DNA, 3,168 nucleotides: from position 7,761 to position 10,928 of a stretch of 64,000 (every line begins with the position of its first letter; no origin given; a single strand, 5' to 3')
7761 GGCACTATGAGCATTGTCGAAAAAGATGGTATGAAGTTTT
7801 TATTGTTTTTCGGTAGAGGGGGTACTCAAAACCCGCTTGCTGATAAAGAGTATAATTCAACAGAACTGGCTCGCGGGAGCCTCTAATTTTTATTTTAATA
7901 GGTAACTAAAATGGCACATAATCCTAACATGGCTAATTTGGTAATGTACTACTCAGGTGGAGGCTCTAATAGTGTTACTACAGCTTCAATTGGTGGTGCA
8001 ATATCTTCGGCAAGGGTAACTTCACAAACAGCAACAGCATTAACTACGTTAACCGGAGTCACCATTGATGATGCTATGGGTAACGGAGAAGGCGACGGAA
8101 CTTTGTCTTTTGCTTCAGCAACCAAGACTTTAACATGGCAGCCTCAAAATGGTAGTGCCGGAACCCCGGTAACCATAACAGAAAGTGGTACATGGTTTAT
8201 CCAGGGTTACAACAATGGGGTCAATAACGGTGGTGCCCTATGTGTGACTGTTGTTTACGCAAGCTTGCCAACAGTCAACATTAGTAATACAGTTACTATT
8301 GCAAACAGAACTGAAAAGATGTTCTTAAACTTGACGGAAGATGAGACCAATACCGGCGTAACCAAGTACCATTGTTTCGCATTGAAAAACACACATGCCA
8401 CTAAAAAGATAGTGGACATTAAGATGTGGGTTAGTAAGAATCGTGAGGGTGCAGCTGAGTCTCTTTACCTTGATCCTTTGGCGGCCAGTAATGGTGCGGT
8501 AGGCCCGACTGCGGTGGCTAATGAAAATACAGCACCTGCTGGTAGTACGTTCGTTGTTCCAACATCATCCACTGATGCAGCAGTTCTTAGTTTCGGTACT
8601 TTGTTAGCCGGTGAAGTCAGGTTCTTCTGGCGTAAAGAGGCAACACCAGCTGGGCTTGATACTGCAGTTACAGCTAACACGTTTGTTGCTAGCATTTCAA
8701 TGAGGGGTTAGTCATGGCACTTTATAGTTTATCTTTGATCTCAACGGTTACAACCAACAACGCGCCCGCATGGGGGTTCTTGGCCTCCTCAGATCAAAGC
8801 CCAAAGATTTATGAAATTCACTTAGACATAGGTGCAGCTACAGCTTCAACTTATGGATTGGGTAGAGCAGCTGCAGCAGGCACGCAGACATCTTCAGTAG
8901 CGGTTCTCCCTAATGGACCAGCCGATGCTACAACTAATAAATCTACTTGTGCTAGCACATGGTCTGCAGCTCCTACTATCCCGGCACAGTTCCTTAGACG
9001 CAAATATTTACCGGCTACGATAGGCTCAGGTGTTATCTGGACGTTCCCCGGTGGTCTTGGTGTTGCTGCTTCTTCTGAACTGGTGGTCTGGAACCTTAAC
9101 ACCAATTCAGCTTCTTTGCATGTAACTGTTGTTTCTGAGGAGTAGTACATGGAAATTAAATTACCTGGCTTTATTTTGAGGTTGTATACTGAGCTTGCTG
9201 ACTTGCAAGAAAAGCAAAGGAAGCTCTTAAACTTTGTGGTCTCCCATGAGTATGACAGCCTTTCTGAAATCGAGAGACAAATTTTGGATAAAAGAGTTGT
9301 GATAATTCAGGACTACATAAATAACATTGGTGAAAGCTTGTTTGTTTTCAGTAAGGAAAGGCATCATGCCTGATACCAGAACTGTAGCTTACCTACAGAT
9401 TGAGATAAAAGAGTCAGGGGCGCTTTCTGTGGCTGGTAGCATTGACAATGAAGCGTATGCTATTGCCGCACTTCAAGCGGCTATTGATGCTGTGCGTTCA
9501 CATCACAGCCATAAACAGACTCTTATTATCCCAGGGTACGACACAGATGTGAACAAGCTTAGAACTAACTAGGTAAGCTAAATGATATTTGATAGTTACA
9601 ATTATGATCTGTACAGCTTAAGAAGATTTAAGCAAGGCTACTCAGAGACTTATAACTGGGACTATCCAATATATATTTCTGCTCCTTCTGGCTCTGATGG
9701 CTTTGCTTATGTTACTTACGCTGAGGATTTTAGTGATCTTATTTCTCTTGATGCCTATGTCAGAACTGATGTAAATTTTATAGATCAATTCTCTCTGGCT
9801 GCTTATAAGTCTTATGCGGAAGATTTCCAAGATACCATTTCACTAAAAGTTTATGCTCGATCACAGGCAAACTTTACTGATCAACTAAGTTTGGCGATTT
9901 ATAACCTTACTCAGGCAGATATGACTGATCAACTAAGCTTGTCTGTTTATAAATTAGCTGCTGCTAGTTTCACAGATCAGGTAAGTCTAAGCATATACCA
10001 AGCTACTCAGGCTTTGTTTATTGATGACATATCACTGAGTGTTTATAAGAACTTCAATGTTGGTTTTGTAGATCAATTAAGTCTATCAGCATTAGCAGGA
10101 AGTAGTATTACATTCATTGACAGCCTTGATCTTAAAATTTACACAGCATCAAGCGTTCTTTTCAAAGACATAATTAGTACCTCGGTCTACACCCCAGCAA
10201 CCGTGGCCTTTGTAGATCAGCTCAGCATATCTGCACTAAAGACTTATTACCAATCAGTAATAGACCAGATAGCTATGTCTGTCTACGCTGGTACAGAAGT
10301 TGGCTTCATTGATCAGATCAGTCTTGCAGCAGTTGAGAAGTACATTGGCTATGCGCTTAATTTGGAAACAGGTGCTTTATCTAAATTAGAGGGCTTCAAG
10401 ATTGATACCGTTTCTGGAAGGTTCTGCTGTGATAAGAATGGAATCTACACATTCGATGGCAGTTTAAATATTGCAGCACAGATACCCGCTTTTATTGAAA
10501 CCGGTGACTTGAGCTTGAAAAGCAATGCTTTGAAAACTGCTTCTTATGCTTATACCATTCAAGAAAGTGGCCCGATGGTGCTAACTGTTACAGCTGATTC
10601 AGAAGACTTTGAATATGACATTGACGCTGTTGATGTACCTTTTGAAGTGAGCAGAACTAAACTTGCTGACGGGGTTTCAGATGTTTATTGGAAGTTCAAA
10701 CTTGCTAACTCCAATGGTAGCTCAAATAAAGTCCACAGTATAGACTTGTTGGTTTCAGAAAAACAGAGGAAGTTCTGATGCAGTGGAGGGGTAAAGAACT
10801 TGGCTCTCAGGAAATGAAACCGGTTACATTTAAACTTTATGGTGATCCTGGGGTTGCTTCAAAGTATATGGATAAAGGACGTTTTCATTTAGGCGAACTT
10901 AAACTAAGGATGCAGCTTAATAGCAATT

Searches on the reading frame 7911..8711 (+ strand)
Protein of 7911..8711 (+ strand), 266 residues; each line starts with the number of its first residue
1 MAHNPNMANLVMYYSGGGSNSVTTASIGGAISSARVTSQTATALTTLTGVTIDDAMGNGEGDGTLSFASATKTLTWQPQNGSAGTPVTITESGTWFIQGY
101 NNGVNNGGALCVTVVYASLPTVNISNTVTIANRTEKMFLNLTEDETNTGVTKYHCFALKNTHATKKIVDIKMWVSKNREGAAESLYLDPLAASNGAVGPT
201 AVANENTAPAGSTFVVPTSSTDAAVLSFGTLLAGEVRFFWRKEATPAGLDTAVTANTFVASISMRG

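Call 50: search_protein_families(library=phrogs, proteins=[window:7911-8711:+], max_evalue=0.01)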
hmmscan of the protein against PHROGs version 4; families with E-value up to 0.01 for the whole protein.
window:7911-8711:+ (266 aa): 1 family
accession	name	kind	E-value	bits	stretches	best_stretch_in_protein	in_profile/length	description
phrog_13135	-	unknown function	2.3e-10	41.8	1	122-266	36-178/182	-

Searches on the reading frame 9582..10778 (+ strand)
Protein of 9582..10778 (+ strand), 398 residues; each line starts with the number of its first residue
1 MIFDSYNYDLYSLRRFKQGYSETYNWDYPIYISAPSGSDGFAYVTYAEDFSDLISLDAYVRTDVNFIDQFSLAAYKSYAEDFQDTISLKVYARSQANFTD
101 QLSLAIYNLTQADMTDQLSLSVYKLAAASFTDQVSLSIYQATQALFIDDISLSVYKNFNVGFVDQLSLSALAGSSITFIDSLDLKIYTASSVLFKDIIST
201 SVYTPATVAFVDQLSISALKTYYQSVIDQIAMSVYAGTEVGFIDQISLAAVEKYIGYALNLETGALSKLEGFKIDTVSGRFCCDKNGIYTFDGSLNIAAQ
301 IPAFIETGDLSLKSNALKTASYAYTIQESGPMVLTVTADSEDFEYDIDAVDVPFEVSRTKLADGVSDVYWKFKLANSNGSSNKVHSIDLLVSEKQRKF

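Call 18: search_protein_families(library=phrogs, proteins=[window:9582-10778:+], max_evalue=0.001)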
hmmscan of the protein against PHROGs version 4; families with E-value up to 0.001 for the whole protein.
window:9582-10778:+ (398 aa): 1 family
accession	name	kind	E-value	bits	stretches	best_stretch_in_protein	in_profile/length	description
phrog_26502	-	head and packaging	6e-11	42.5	1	234-397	448-615/620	virion structural protein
